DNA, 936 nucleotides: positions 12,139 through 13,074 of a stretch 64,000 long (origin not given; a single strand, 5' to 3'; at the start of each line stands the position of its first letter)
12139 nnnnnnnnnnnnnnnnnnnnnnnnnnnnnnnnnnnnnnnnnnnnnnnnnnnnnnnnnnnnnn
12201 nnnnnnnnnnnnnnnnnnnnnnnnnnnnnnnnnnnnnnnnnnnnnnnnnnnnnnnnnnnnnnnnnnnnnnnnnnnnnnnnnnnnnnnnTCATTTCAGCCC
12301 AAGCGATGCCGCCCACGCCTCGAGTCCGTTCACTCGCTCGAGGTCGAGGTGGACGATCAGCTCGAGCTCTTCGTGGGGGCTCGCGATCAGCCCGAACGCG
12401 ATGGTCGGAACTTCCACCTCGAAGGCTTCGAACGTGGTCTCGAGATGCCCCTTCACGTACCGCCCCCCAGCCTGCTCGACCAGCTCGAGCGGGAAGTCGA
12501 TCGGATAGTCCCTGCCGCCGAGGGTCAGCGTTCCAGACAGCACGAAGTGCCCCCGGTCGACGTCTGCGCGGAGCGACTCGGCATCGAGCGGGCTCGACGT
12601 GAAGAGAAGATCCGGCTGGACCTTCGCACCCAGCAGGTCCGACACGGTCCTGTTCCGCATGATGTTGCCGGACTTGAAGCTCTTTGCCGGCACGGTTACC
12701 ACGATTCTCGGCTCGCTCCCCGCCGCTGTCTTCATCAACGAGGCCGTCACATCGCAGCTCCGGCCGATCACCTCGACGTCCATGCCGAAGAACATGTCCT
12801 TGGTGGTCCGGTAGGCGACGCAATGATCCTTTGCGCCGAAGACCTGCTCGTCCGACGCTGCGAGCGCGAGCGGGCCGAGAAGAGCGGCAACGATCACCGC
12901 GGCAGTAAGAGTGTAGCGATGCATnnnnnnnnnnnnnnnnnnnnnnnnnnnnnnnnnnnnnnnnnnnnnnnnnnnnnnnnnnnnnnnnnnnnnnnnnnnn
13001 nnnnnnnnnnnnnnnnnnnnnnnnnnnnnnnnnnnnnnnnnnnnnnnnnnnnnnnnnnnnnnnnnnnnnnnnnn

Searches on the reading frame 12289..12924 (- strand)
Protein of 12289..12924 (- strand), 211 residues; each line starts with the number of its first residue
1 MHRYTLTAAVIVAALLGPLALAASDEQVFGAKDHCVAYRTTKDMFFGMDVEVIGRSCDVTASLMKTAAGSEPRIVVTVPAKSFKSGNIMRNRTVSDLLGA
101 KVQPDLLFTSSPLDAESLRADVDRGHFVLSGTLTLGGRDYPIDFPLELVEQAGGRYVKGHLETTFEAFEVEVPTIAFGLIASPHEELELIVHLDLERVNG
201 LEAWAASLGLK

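Call 48: find_homologous_proteins(query=window:12289-12924:-, max_evalue=1e-30)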
Query window:12289-12924:- (211 aa): 62 proteins with E <= 1e-30 among 1844 candidates.
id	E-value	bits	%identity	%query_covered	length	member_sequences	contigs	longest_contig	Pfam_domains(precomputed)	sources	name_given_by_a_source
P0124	8.3e-131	452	99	100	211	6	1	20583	PF04264.19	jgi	jgi:hypothetical protein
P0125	5.8e-98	345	75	100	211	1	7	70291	PF04264.19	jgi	jgi:polyisoprenoid-binding protein YceI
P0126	3.6e-95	335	75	100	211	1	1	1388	PF04264.19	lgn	-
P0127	7.8e-94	331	72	100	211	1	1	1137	PF04264.19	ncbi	-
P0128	7.7e-89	315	72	91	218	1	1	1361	PF04264.19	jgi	-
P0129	2.9e-86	306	69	100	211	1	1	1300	PF04264.19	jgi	-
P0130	4.9e-81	289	64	100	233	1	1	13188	PF04264.19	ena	-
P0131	7.7e-81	289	66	100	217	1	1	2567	PF04264.19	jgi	jgi:hypothetical protein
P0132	9.2e-81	288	64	100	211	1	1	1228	PF04264.19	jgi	-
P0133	4.5e-80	286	65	96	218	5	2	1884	PF04264.19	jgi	jgi:hypothetical protein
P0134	7.5e-80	285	63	100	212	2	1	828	PF04264.19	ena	-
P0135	1.9e-79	284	65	93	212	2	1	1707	PF04264.19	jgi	jgi:polyisoprenoid-binding protein YceI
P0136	6.9e-79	282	65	95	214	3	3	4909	PF04264.19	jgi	jgi:hypothetical protein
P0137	3.8e-78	280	63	95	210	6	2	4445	PF04264.19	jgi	jgi:polyisoprenoid-binding protein YceI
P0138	5.6e-78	279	63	98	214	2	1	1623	PF04264.19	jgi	jgi:hypothetical protein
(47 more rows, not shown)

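Call 49: find_encoding_contigs(protein=P0125, flank=10000, max_places=4)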
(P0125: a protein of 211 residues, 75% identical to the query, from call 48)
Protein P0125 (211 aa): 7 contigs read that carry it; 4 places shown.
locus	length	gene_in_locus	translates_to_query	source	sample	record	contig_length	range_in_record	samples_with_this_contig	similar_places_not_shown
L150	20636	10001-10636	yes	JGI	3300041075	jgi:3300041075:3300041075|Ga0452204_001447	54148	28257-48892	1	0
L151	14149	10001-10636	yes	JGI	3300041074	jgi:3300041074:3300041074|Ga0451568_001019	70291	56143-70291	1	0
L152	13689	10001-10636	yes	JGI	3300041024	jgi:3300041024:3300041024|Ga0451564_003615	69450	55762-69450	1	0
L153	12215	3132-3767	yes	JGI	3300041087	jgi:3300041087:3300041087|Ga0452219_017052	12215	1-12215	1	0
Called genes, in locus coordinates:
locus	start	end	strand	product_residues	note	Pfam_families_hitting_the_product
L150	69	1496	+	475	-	PF13231:PMT_2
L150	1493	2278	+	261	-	-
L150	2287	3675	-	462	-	-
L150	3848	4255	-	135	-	-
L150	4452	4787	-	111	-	PF00578:AhpC-TSA, PF08534:Redoxin (weak)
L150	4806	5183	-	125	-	-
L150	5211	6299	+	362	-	PF01408:GFO_IDH_MocA, PF02894:GFO_IDH_MocA_C, PF22725:GFO_IDH_MocA_C3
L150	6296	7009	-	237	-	PF00160:Pro_isomerase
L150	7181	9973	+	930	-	PF01326:PPDK_N, PF00391:PEP-utilizers, PF02896:PEP-utilizers_C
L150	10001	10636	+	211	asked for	PF04264:YceI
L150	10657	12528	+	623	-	PF09084:NMT1, PF12974:Phosphonate-bd (weak), PF14023:Bestrophin-like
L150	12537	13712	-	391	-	PF05977:MFS_3, PF07690:MFS_1, PF13347:MFS_2 (faint)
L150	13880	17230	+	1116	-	PF00211:Guanylate_cyc, PF13191:AAA_16, PF00515:TPR_1 (faint), PF07719:TPR_2 (faint), PF13176:TPR_7 (faint), PF13424:TPR_12 (faint)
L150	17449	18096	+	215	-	PF02163:Peptidase_M50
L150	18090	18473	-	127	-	PF04379:DUF525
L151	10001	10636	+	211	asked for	PF04264:YceI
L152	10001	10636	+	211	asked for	PF04264:YceI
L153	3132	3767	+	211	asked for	PF04264:YceI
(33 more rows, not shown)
